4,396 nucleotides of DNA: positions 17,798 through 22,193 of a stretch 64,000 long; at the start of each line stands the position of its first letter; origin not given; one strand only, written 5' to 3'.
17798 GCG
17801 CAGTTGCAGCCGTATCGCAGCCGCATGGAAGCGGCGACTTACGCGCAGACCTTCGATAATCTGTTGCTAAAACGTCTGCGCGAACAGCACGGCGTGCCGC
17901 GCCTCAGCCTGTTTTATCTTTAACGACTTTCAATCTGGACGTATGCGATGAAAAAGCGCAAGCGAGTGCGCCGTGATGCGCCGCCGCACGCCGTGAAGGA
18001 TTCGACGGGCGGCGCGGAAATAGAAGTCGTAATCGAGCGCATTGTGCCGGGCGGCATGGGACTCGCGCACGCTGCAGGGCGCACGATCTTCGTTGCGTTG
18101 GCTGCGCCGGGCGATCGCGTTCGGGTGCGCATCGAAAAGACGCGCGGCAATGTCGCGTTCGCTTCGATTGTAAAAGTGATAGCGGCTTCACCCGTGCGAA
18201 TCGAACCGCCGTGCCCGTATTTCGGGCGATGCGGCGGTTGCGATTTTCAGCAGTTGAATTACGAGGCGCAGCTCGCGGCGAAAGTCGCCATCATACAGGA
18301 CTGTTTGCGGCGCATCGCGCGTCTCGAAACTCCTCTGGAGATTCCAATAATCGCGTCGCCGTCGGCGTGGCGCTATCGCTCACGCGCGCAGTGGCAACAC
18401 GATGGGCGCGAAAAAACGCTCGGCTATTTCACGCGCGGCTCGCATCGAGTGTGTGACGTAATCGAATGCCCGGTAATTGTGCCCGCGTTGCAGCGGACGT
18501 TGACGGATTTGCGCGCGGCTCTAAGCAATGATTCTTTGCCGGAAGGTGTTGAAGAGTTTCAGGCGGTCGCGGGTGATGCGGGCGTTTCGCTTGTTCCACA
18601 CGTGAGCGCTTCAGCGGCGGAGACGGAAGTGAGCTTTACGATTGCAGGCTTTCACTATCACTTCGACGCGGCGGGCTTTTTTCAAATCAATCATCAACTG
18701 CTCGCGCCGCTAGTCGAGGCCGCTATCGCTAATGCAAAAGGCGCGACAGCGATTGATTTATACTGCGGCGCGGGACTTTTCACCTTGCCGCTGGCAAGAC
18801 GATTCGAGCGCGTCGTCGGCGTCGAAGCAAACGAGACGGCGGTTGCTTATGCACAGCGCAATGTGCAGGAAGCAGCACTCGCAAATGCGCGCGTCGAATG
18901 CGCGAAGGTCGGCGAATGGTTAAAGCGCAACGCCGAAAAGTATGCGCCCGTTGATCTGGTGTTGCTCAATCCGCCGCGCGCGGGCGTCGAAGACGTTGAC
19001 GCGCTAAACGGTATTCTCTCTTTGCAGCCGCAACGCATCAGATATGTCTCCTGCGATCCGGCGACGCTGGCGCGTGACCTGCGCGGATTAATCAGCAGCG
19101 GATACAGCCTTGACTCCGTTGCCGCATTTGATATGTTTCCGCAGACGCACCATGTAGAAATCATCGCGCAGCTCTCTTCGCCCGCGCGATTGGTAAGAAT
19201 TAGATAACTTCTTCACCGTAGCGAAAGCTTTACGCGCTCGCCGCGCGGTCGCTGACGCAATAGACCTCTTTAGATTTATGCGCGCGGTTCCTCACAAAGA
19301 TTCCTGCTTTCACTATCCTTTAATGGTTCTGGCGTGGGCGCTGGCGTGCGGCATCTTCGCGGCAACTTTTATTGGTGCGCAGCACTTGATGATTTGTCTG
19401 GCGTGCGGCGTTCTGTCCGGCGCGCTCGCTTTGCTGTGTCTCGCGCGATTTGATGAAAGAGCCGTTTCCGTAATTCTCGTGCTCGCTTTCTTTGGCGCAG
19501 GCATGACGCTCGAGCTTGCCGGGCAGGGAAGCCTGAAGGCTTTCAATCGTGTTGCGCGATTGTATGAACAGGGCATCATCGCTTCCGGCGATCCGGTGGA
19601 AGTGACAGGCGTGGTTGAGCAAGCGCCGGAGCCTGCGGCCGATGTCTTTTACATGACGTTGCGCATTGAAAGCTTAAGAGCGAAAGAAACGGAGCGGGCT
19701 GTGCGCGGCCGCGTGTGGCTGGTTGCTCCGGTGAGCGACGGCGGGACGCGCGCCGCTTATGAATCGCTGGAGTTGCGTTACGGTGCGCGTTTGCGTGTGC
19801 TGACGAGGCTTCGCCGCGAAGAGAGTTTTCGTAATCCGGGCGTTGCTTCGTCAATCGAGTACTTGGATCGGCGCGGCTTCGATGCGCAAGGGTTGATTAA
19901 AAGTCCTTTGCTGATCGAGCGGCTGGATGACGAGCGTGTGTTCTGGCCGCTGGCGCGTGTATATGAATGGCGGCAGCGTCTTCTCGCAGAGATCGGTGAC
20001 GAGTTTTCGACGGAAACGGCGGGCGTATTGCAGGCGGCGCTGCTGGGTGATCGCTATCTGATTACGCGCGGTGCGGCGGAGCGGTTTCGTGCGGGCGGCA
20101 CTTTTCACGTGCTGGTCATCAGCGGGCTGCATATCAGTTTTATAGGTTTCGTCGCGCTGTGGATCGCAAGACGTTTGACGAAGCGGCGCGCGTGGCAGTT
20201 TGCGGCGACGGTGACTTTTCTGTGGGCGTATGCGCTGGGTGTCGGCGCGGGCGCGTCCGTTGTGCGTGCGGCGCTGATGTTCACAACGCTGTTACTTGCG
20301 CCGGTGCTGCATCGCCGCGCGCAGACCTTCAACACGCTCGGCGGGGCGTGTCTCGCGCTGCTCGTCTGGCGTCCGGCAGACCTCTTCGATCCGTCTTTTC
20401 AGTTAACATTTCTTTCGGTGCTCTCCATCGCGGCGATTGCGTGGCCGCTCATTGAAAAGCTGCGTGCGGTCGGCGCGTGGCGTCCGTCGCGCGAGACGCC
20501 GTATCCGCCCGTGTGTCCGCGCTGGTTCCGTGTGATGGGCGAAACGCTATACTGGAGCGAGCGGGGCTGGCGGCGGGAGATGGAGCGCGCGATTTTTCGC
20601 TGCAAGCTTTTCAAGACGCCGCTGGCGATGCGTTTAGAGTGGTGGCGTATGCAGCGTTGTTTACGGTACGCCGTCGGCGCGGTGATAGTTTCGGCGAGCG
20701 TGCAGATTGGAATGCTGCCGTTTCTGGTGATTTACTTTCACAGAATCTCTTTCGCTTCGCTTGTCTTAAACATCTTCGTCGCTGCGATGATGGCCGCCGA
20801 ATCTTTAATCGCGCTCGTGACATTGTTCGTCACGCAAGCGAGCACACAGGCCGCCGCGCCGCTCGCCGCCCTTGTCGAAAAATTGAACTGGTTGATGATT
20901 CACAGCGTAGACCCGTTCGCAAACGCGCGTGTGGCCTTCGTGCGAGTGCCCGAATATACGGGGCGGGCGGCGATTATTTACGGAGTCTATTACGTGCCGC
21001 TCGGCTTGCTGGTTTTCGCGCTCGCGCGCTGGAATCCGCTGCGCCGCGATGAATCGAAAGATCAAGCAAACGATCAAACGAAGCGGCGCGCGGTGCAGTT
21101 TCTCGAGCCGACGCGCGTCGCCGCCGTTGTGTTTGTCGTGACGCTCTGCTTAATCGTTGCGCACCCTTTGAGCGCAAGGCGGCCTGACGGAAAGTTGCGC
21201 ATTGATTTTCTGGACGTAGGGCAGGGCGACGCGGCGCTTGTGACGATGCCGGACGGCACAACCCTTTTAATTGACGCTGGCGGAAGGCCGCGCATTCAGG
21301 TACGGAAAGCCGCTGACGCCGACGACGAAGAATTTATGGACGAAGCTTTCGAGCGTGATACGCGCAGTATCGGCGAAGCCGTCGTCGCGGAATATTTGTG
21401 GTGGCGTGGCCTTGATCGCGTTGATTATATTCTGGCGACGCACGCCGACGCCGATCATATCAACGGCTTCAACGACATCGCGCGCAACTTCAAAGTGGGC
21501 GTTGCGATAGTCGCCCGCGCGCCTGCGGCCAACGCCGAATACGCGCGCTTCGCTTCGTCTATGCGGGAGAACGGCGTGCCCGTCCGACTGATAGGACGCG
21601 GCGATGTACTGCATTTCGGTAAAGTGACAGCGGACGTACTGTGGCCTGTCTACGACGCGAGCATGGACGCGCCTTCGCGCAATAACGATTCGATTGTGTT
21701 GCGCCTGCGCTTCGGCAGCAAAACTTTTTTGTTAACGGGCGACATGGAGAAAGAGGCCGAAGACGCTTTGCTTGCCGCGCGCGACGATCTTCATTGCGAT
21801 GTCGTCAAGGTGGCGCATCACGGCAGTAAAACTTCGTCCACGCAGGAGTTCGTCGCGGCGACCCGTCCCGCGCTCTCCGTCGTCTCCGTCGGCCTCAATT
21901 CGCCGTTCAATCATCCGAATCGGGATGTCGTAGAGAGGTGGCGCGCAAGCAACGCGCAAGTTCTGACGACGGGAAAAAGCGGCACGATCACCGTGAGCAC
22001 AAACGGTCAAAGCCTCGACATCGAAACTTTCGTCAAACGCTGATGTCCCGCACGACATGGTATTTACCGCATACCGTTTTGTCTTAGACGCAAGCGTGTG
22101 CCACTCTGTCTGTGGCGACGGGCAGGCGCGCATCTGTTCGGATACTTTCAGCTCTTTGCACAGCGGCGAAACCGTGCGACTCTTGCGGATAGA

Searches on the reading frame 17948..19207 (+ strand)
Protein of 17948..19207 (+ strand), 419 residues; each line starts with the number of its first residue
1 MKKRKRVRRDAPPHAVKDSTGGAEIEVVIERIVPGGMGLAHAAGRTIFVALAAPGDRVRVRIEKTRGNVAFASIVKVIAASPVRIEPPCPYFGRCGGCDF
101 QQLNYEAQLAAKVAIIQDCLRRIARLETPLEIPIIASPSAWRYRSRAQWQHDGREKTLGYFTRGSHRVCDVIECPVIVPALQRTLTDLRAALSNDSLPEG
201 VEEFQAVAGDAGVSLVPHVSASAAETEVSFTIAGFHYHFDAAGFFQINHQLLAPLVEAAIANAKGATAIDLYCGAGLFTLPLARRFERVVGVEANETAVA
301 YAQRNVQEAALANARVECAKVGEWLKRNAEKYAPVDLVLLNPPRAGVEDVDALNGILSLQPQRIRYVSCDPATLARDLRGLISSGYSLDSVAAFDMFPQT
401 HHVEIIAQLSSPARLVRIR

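Call 69: search_protein_families(library=pfam, proteins=[window:17948-19207:+], max_evalue=0.00001)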
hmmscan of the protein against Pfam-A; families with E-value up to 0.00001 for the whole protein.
window:17948-19207:+ (419 aa): 7 families
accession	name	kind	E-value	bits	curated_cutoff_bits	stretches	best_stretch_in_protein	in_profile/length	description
PF05958.17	tRNA_U5-meth_tr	-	8.1e-25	88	23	1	234-405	169-350/357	tRNA (Uracil-5-)-methyltransferase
PF13847.12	Methyltransf_31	-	4.6e-10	39.8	27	1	264-374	3-115/145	Methyltransferase domain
PF09445.16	Methyltransf_15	-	2.3e-08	34.2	22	1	267-348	3-85/165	RNA cap guanine-N2 methyltransferase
PF01938.26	TRAM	-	3.4e-08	33.7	21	1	20-75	3-61/61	TRAM domain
PF05175.20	MTS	-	6.3e-08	32.9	23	1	260-343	27-107/170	Methyltransferase small domain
PF13649.12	Methyltransf_25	-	6.6e-08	33.6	27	1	269-325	2-59/97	Methyltransferase domain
PF03602.21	Cons_hypoth95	-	9e-08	32.4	24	1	263-349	40-128/182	Conserved hypothetical protein 95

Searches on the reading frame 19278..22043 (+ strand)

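Call 69: search_protein_families(library=pfam, proteins=[window:19278-22043:+], max_evalue=0.00001)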
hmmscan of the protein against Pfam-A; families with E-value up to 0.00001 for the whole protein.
window:19278-22043:+ (921 aa): 4 families
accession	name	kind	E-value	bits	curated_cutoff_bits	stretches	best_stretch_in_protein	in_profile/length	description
PF03772.21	Competence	-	8.9e-40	137.2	23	2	255-401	2-151/270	Competence protein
PF13567.11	DUF4131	-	7.7e-17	61.9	31.6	1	39-210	7-162/165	Domain of unknown function (DUF4131)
PF00753.33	Lactamase_B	-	1.4e-15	58.2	22.7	1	646-871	2-194/196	Metallo-beta-lactamase superfamily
PF12706.13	Lactamase_B_2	-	1.3e-06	28.6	27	1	711-829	27-149/200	Beta-lactamase superfamily domain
